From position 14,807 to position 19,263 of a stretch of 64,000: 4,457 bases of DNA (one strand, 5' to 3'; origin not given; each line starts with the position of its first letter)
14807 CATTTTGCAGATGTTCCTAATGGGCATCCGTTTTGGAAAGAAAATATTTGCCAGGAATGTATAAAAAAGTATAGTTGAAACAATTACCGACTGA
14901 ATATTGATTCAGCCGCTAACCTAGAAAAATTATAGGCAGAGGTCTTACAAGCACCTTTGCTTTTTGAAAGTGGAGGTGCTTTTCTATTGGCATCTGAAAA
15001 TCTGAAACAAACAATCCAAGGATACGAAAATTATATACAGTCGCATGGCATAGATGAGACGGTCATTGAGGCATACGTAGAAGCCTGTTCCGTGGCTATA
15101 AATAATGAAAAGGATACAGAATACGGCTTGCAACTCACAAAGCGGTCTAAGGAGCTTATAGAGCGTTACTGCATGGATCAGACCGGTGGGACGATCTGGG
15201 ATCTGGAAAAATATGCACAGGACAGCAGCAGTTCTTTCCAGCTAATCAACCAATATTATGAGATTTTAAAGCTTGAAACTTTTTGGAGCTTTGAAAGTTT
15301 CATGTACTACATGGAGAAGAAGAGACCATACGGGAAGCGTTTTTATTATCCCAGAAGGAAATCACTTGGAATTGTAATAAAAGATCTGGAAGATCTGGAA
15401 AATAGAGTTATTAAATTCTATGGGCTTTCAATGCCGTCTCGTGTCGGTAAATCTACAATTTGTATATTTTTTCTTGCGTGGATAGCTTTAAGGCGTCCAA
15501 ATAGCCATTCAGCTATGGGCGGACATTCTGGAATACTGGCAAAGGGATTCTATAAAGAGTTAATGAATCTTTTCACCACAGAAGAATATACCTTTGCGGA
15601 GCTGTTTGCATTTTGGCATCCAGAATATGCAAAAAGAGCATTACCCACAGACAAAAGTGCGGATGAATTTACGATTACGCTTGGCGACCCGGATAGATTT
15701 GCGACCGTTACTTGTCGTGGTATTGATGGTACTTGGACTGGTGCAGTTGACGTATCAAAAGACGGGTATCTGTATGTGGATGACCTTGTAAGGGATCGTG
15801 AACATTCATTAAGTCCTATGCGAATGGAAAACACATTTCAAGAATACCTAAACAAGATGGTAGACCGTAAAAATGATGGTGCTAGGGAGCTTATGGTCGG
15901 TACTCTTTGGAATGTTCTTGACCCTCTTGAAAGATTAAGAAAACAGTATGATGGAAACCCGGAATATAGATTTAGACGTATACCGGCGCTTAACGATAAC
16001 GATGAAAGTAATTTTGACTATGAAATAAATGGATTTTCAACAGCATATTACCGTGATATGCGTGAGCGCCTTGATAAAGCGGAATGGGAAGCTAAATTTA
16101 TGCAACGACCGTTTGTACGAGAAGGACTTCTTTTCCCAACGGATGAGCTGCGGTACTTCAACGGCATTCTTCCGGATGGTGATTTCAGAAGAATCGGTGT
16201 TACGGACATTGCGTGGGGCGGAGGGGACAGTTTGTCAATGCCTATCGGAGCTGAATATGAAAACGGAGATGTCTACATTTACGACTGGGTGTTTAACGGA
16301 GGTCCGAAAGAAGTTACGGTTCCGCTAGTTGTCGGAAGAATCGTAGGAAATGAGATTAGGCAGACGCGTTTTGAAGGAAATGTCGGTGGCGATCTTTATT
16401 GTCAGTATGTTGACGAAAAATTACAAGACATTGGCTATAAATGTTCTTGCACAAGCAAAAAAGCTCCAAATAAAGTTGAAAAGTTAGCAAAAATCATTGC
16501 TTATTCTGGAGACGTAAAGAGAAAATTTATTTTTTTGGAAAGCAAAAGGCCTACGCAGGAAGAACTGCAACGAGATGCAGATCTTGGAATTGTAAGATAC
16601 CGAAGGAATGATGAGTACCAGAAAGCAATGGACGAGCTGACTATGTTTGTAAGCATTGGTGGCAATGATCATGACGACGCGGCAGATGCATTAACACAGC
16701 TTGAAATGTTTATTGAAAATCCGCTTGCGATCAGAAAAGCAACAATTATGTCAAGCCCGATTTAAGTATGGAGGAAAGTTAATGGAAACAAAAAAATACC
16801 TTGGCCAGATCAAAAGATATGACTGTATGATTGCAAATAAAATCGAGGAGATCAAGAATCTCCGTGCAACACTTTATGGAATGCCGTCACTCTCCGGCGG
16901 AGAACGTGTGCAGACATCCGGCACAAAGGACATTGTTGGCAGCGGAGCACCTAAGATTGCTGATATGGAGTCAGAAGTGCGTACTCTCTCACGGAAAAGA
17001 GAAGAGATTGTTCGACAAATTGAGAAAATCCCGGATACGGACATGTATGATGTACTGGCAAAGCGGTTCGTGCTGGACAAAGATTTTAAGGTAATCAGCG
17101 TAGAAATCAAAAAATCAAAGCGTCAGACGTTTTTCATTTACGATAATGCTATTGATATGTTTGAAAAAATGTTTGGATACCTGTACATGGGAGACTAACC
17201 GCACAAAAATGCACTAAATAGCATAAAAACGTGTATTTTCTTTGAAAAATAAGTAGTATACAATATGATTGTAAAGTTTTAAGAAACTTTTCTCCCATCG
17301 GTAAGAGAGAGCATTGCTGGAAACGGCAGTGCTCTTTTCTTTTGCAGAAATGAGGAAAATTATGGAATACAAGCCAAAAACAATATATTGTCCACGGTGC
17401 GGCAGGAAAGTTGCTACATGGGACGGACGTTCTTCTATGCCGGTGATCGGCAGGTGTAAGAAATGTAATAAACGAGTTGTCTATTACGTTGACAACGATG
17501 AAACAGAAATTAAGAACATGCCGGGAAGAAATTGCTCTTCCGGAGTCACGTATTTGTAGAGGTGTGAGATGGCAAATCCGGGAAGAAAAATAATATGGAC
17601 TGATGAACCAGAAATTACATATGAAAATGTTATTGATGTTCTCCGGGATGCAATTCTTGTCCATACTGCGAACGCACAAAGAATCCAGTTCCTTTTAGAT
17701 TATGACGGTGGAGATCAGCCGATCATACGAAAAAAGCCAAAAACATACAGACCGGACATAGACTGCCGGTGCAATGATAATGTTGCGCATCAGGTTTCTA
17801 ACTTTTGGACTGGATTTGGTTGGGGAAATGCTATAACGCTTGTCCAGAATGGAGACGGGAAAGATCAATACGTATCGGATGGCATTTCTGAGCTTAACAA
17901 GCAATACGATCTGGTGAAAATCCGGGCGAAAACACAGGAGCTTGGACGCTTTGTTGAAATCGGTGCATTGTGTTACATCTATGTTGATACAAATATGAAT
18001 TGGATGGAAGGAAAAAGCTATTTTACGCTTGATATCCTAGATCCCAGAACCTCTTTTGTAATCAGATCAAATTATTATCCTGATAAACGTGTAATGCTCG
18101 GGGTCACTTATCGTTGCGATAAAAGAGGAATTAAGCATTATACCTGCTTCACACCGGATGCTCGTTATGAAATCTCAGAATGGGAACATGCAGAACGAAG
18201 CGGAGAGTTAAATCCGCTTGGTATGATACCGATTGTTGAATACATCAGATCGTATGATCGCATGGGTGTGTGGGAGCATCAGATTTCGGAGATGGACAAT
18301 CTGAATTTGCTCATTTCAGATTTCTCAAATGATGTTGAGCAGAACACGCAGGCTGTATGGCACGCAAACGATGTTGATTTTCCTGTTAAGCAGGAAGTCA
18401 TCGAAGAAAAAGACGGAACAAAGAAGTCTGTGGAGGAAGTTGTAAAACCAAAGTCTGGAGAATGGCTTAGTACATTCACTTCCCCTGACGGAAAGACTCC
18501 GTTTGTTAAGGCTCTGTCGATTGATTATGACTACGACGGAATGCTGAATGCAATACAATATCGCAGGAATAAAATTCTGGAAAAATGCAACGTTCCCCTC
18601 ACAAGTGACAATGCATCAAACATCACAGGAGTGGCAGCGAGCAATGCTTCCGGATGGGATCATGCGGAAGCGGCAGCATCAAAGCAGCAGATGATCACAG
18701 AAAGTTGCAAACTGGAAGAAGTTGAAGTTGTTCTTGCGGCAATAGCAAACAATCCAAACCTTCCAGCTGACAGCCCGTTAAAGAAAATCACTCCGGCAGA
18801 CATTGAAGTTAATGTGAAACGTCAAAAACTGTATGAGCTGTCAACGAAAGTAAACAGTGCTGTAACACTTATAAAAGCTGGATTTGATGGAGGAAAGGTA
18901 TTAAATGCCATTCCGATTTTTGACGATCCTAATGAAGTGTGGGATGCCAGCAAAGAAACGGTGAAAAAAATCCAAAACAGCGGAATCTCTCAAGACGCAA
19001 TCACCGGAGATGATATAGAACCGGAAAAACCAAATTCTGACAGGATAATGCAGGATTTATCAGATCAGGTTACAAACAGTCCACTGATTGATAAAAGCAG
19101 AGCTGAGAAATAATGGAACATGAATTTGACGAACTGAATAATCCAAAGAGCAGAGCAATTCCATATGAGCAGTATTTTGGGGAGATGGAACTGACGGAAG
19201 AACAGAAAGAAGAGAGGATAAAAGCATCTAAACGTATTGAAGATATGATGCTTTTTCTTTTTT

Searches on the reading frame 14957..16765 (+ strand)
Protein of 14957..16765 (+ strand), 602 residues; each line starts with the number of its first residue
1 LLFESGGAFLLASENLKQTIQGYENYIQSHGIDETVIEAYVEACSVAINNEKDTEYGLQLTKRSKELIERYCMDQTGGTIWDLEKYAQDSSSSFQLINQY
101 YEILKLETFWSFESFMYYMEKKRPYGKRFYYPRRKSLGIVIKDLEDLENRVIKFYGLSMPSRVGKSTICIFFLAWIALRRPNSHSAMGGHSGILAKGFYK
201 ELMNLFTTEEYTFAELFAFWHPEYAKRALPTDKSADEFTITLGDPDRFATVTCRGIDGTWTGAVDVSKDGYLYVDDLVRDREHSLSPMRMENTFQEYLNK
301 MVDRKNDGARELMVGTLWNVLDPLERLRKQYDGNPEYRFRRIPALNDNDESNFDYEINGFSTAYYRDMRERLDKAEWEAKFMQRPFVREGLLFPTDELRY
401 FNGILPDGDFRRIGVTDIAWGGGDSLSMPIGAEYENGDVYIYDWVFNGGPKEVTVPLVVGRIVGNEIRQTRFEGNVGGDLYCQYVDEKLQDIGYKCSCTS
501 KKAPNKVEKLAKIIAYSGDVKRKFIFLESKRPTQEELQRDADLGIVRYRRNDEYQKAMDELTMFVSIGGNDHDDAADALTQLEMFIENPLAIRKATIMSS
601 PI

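Call 40: search_protein_families(library=phrogs, proteins=[window:14957-16765:+], max_evalue=0.001)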
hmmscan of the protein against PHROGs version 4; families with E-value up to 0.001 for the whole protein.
window:14957-16765:+ (602 aa): 3 families
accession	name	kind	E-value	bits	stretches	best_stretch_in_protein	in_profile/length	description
phrog_38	-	head and packaging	4.1e-45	155.7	1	112-593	273-710/760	terminase large subunit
phrog_4758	-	head and packaging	1.7e-12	48.2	1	112-350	20-241/243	terminase large subunit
phrog_30251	-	head and packaging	1.2e-09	37.9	1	115-562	21-455/799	terminase large subunit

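Call 103: search_dna_similar(query=window:14957-16765:+, collection=phages, mode=protein, max_rows=12, max_evalue=1e-10)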
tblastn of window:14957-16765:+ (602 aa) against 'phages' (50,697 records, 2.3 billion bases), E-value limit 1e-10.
Records with a match: 26; places in all: 26; records where one place covers at least 80% of the query: 7.
Best place of each record, by identity: <60% 26.
By first word of the organism name: Streptococcus 8; Bacteriophage 7; Burkholderia 6; Clostridium 2; Dulem 1; Eggerthella 1; Lactococcus 1.
By host as written in the record: - 9; Burkholderia cenocepacia HI2424 2; [Clostridium] innocuum 1; Propithecus coquereli 1; Eggerthella lenta DA753 1; Streptococcus pneumoniae 16A/1 1; Streptococcus pneumoniae 20/4 1; Streptococcus pneumoniae 48/2 1; and 9 more.
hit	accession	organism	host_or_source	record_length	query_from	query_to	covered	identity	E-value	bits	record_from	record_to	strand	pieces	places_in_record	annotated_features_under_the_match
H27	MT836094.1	Bacteriophage sp.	human fecal samples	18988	111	582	78%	46.7%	4e-125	412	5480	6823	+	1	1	record has no annotation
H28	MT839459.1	Bacteriophage sp.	human fecal samples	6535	144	582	73%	48.0%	7e-120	397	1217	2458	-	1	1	record has no annotation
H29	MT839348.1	Bacteriophage sp.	human fecal samples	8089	145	582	73%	47.6%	2e-119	395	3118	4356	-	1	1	record has no annotation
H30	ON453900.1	Clostridium phage Maintenon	[Clostridium] innocuum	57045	95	586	82%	40.2%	2e-100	341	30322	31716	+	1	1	terminase large subunit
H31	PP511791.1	Dulem virus 39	Propithecus coquereli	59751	11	601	98%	29.5%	1e-66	242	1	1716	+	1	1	terminase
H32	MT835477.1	Bacteriophage sp.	human fecal samples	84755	100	602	84%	31.3%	6e-58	216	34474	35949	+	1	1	record has no annotation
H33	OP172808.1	Eggerthella phage EL753P1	Eggerthella lenta DA753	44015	112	578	78%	33.7%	1e-68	248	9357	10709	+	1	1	hypothetical protein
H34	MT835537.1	Bacteriophage sp.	human fecal samples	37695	83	583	83%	31.3%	1e-58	218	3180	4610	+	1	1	record has no annotation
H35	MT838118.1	Bacteriophage sp.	human fecal samples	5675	100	602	84%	30.7%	5e-57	213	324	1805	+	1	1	record has no annotation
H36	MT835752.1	Bacteriophage sp.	human fecal samples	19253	109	596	81%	26.5%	5e-25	116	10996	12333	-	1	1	record has no annotation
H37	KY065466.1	Streptococcus phage IPP25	Streptococcus pneumoniae 16A/1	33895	129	582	75%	24.7%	1e-12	78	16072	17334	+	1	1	hypothetical protein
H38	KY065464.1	Streptococcus phage IPP23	Streptococcus pneumoniae 20/4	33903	129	582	75%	24.6%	1e-11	74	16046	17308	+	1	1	hypothetical protein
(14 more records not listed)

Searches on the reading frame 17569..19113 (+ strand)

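Call 40: search_protein_families(library=phrogs, proteins=[window:17569-19113:+], max_evalue=0.001)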
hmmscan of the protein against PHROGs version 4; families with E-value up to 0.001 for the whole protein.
window:17569-19113:+ (514 aa): 1 family
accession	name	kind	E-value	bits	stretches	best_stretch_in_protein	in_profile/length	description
phrog_64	-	head and packaging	9.2e-38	131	1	15-491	68-522/547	portal protein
